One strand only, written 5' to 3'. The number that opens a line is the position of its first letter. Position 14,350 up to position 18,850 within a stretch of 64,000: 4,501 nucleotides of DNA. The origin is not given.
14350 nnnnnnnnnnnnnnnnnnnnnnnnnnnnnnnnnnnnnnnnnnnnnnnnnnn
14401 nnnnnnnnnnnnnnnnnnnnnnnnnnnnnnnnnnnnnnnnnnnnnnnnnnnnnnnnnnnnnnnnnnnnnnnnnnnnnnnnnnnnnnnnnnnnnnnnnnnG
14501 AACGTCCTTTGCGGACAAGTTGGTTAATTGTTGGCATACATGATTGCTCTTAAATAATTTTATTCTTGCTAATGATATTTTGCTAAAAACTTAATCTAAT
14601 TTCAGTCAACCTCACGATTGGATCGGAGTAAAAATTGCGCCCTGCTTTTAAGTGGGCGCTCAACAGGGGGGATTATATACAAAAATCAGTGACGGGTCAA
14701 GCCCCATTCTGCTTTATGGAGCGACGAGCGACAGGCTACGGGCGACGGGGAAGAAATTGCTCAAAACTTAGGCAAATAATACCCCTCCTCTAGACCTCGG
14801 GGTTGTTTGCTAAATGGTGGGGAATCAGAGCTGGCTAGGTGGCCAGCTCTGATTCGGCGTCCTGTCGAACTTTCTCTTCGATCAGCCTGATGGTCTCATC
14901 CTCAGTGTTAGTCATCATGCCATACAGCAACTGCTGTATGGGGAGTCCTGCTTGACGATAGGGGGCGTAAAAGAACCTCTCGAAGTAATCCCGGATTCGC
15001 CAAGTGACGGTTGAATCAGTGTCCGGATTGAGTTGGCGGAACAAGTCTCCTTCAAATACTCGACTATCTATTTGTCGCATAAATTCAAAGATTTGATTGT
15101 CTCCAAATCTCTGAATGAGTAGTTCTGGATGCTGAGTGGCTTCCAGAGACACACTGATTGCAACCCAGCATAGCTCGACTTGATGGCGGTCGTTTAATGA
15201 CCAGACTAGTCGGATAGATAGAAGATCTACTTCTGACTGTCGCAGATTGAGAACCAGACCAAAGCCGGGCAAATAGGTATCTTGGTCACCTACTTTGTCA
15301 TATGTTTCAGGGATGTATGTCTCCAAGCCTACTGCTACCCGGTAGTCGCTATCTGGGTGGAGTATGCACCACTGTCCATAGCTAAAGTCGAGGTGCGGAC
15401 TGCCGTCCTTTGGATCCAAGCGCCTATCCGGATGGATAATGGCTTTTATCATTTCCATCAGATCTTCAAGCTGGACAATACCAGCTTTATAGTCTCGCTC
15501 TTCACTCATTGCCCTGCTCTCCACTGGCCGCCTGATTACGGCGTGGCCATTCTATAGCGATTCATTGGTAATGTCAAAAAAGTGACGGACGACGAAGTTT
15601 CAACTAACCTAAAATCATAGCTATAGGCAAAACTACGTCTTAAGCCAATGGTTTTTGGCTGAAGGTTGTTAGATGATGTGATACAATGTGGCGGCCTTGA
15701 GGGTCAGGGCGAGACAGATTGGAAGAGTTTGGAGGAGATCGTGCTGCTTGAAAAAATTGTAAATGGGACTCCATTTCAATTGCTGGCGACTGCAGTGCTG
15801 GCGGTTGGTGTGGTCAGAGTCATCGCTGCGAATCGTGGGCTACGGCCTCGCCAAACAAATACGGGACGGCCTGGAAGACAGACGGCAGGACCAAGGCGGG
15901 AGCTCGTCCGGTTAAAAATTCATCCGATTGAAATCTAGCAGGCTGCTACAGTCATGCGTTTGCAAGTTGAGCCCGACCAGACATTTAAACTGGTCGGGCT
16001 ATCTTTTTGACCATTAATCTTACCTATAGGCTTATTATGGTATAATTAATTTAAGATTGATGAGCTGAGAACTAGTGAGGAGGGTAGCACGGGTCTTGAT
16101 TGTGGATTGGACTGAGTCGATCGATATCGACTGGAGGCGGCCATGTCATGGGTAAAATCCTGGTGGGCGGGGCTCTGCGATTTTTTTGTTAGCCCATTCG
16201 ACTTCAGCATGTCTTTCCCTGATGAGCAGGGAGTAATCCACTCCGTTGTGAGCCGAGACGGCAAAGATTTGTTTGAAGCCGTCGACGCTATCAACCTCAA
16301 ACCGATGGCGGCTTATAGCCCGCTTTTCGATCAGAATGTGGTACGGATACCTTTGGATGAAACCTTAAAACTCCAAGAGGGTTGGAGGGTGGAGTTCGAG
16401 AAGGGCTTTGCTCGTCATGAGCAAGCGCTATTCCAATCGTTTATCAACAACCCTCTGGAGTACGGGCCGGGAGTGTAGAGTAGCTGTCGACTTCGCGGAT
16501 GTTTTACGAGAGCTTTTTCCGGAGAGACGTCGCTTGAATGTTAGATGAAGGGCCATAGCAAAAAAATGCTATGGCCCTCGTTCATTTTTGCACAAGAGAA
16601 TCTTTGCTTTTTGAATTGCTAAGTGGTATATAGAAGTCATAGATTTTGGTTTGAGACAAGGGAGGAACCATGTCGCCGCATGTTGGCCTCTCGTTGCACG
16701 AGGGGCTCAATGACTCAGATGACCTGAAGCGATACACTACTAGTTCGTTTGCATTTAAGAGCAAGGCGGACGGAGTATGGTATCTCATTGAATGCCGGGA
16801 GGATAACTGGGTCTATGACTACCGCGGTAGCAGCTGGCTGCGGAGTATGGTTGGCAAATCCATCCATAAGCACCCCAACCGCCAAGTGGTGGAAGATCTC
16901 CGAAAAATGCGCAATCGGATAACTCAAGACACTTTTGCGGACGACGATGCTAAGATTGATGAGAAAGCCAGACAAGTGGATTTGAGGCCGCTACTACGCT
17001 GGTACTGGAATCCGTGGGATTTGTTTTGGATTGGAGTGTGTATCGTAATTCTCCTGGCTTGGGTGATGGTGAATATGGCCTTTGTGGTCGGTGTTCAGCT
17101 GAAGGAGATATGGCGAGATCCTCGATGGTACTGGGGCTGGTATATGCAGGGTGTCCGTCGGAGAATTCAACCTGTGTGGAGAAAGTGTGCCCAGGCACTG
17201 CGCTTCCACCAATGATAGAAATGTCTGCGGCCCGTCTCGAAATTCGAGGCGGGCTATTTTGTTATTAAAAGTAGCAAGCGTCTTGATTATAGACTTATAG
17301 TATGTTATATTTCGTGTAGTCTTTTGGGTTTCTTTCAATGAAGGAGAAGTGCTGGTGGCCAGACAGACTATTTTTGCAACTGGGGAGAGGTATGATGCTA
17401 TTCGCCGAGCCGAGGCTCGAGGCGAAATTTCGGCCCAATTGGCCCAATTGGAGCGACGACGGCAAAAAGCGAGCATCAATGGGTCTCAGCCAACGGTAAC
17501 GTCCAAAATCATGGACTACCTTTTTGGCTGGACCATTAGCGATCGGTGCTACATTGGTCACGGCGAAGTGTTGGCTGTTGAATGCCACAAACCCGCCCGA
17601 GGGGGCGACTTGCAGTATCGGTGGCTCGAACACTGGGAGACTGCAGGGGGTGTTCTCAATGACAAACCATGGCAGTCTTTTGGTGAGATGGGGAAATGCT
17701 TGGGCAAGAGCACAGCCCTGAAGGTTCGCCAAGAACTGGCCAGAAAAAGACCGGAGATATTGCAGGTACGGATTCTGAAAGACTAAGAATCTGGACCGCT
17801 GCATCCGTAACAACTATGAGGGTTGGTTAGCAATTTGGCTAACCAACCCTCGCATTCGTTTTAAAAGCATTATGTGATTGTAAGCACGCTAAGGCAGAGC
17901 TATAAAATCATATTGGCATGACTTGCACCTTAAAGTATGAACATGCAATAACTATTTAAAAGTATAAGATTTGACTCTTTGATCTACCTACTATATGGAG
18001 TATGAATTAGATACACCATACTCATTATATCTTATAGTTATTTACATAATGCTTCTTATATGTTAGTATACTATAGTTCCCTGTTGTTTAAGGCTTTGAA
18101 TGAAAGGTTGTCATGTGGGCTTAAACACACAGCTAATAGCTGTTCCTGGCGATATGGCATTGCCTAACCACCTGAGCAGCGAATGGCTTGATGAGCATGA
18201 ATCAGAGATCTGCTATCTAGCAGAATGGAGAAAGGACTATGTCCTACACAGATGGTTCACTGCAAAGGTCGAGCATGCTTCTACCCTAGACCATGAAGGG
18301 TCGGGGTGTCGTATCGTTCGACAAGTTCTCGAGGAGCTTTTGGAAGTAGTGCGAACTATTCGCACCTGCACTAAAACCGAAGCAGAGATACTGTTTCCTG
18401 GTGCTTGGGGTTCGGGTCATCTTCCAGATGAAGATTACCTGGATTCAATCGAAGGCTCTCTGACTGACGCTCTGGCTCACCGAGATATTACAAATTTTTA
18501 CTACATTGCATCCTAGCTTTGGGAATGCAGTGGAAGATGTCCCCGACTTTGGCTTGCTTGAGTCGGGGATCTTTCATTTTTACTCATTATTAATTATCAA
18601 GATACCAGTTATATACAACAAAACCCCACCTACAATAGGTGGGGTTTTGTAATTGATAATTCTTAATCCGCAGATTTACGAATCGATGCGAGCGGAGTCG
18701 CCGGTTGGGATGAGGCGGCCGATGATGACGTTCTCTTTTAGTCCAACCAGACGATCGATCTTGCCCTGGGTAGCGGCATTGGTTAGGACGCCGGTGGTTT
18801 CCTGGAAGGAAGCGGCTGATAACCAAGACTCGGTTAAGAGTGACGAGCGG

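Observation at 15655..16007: Self-contained mini transcription unit encoding a 65-aa hydrophobic, Arg-rich-tailed peptide (toxin-like or sRNA)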

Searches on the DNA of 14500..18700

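Call 64: search_rna_families(source=window, start=14500, end=18700, threshold=evalue, max_evalue=1)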
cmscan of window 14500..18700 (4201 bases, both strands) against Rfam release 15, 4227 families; matches with E-value up to 1: 4.
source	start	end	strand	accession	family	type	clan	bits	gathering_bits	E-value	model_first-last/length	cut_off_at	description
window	18612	18697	-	RF01772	rnk_pseudo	Cis-reg; leader;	-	30.4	55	0.025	1-108/108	no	Pseudomonas rnk leader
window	14630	14690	-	RF02270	nse_sRNA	Gene;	-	26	75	0.17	1-73/73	no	Neisseria sigma-E sRNA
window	17818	17851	+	RF03597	MIR6438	Gene; miRNA;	-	24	58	0.62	1-100/100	no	MIR6438 microRNA precursor family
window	16537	16608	+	RF00622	CPEB3_ribozyme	Gene; ribozyme;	-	21.1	35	0.032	1-78/78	no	Mammalian CPEB3 ribozyme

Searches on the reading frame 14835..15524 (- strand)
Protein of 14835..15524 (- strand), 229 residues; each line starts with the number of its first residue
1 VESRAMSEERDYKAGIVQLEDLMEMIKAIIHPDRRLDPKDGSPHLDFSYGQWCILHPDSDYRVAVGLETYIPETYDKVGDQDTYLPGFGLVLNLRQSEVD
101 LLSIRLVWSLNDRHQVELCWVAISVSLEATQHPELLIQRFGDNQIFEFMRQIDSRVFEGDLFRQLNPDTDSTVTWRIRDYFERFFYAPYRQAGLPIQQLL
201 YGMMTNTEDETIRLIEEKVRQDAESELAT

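Call 9: find_encoding_contigs(protein=window:14835-15524:-, flank=6000, max_places=10)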
Protein window:14835-15524:- (229 aa): no gene with exactly this product is on record in the collection.

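Call 14: search_protein_families(library=pfam, proteins=[window:14835-15524:-], max_evalue=1)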
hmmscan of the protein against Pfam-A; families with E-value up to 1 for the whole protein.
window:14835-15524:- (229 aa): 0 families

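Call 17: find_related_loci(query=window:14835-15509:-, collection=genome_contigs, flank=10000)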
Query window:14835-15509:- (224 aa) in genome_contigs; peptide patterns used: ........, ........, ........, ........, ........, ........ (x = any residue, [..] = any of these).
31 stretches matched a pattern, but none encodes a relative of the query by tblastn (E <= 1e-3).

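Call 29: find_homologous_proteins(query=window:14835-15509:-, max_evalue=0.01)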
Query window:14835-15509:- (224 aa): 1 proteins with E <= 0.01 among 135 candidates.
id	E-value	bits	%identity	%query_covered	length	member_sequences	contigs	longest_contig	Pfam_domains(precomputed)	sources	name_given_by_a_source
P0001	3.0e-148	509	100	100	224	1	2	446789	-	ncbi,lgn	-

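Call 32: find_encoding_contigs(protein=P0001, flank=3000, max_places=10)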
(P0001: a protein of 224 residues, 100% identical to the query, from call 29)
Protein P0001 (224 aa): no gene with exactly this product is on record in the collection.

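Call 36: search_protein_families(library=phrogs, proteins=[window:14835-15509:-], max_evalue=1)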
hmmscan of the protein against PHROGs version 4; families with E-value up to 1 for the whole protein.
window:14835-15509:- (224 aa): 1 family
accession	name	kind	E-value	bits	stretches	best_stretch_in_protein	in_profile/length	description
phrog_35575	-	unknown function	0.34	11.6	1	12-36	114-138/175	-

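Call 37: search_protein_families(library=padloc, proteins=[window:14835-15509:-], max_evalue=1)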
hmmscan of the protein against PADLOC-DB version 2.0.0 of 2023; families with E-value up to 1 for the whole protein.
window:14835-15509:- (224 aa): 0 families

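Call 38: search_protein_families(library=ncbifam, proteins=[window:14835-15509:-], max_evalue=1)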
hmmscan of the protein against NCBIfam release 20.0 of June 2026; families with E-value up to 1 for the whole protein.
window:14835-15509:- (224 aa): 0 families

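Call 58: predict_structure(protein=window:14835-15509:-)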
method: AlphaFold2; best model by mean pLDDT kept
length: 224 residues; sequences in the alignment: 1
mean_pLDDT: 49.3   pTM: 0.44
mean pLDDT of the five models: 49.3, 49.0, 44.6, 43.1, 35.6
residues with pLDDT >= 90: 0; 70-90: 1; 50-70: 129; < 50: 94
segments of 3 or more residues with pLDDT < 50: 1-82, 165-171
pLDDT, mean of each block of 10 residues (from residue 1): 28 44 40 36 32 41 42 35 55 61 55 56 57 54 58 54 50 57 59 56 53 61 48
secondary structure, 60 per line:
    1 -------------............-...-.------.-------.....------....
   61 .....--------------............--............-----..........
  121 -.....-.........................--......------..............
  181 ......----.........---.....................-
elements in order: H14-25 E46-50 E57-65 E80-91 E94-105 E111-120 H122-126 H128-152 H155-160 H167-186 H191-199 H203-223

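Call 75: search_solved_structures(query=window:14835-15509:-, max_evalue=0.1)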
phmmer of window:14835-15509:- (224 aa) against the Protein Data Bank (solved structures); distinct sequences matched with E-value up to 0.1: 0.

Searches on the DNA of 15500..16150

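Call 6: search_rna_families(source=window, start=15500, end=16150, threshold=evalue, max_evalue=10, show_alignments=2)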
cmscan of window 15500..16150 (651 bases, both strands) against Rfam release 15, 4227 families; matches with E-value up to 10: 2.
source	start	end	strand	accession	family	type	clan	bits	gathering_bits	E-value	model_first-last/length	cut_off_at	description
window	15546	15672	+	RF01769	greA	Cis-reg; leader;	-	15.4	60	4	1-124/124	no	Enterobacteria greA leader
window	15837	15873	+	RF01068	Guanidine-II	Cis-reg; riboswitch;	-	13.8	32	3.5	1-48/48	no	Guanidine-II riboswitch aptamer (mini-ykkC)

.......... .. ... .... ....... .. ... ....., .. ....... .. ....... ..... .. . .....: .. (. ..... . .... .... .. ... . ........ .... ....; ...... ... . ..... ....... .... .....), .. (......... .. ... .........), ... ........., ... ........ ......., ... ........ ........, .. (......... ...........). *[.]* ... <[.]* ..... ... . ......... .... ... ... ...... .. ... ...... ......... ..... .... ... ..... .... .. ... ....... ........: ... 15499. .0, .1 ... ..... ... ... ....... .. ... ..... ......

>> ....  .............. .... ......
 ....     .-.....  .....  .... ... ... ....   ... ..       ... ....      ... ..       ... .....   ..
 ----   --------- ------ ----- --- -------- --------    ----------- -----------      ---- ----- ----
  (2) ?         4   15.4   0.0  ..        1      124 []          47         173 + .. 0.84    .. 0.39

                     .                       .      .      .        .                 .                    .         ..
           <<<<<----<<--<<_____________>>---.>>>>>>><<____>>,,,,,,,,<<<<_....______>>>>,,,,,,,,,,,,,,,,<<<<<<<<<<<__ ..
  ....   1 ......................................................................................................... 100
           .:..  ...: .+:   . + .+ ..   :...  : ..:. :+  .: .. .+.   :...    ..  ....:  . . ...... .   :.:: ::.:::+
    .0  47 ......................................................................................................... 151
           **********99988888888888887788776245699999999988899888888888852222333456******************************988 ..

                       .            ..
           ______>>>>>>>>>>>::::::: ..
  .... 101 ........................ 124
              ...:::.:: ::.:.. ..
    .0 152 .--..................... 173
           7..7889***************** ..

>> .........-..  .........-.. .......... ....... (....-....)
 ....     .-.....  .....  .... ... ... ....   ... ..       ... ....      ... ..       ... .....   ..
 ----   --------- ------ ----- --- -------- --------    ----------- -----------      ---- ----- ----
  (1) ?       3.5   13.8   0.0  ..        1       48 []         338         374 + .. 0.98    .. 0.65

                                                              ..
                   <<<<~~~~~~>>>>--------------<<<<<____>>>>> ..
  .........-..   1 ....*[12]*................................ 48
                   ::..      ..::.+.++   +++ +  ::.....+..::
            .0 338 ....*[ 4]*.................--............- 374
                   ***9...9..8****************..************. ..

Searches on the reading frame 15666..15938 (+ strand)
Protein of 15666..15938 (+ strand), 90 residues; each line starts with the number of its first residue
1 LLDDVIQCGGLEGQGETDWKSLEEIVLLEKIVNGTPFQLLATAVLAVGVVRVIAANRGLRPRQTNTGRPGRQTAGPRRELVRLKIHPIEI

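Call 14: search_protein_families(library=pfam, proteins=[window:15666-15938:+], max_evalue=1)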
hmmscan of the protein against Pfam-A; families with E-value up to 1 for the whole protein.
window:15666-15938:+ (90 aa): 0 families

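Call 16: find_homologous_proteins(query=window:15666-15935:+, max_evalue=10)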
Query window:15666-15935:+: 2 candidates shared short words with the query, none scored E <= 10.

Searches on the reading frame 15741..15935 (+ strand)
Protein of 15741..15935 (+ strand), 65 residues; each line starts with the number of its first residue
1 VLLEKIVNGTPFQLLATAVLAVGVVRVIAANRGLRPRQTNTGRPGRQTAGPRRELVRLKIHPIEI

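Call 36: search_protein_families(library=phrogs, proteins=[window:15741-15935:+], max_evalue=1)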
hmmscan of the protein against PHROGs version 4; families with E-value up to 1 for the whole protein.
window:15741-15935:+ (65 aa): 0 families

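Call 37: search_protein_families(library=padloc, proteins=[window:15741-15935:+], max_evalue=1)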
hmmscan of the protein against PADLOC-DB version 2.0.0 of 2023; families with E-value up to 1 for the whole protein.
window:15741-15935:+ (65 aa): 1 family
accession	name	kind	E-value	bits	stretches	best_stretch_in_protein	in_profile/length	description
PDLC03056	Specificity_I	-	0.0064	13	1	31-58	58-85/590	Type I specificity subunit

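Call 38: search_protein_families(library=ncbifam, proteins=[window:15741-15935:+], max_evalue=1)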
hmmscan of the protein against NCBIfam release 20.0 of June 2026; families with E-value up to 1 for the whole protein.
window:15741-15935:+ (65 aa): 0 families

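Call 40: search_protein_representatives(protein=window:15741-15935:+)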
Query: 65 residues. Proteins with E-value up to 0.001 (for the whole library): 3; up to 1e-10: 0; up to 1e-30: 0. The best 3 are listed.
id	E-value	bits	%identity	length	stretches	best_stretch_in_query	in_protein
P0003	5.5e-07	45.4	49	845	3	22-51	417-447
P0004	2.7e-06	43.2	48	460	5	16-48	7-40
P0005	3.6e-04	36.5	27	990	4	10-42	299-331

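Call 44: find_related_loci(query=window:15741-15935:+, collection=metagenome_contigs, flank=5000)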
Query seq(65 aa) (65 aa) in metagenome_contigs; peptide patterns used: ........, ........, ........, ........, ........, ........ (x = any residue, [..] = any of these).
600 stretches matched a pattern, but none encodes a relative of the query by tblastn (E <= 1e-3).

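Call 45: find_related_loci(query=window:15741-15935:+, collection=viral_contigs, flank=5000)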
Query seq(65 aa) (65 aa) in viral_contigs; peptide patterns used: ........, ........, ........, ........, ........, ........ (x = any residue, [..] = any of these).
75 stretches matched a pattern, but none encodes a relative of the query by tblastn (E <= 1e-3).

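Call 62: search_dna_similar(query=window:15741-15935:+, collection=phages, mode=protein, max_evalue=1, max_rows=8)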
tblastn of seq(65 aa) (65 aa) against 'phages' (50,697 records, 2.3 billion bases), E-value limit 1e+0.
No match.

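Call 63: search_dna_similar(query=window:15741-15935:+, collection=plasmids, mode=protein, max_evalue=1, max_rows=8)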
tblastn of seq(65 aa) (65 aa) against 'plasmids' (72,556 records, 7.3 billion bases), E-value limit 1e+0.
No match.

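Call 65: predict_structure(protein=window:15741-15935:+)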
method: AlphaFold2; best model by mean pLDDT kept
length: 65 residues; sequences in the alignment: 1
mean_pLDDT: 68.6   pTM: 0.36
mean pLDDT of the five models: 68.6, 67.7, 67.5, 67.0, 66.2
residues with pLDDT >= 90: 10; 70-90: 13; 50-70: 38; < 50: 4
segments of 3 or more residues with pLDDT < 50: none
pLDDT, mean of each block of 10 residues (from residue 1): 66 87 91 63 56 56 52
secondary structure, 60 per line:
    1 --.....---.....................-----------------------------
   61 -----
elements in order: H3-7 H11-31

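Call 80: search_solved_structures(query=window:15741-15935:+, max_evalue=1)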
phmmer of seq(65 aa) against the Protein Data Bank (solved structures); distinct sequences matched with E-value up to 1: 0.
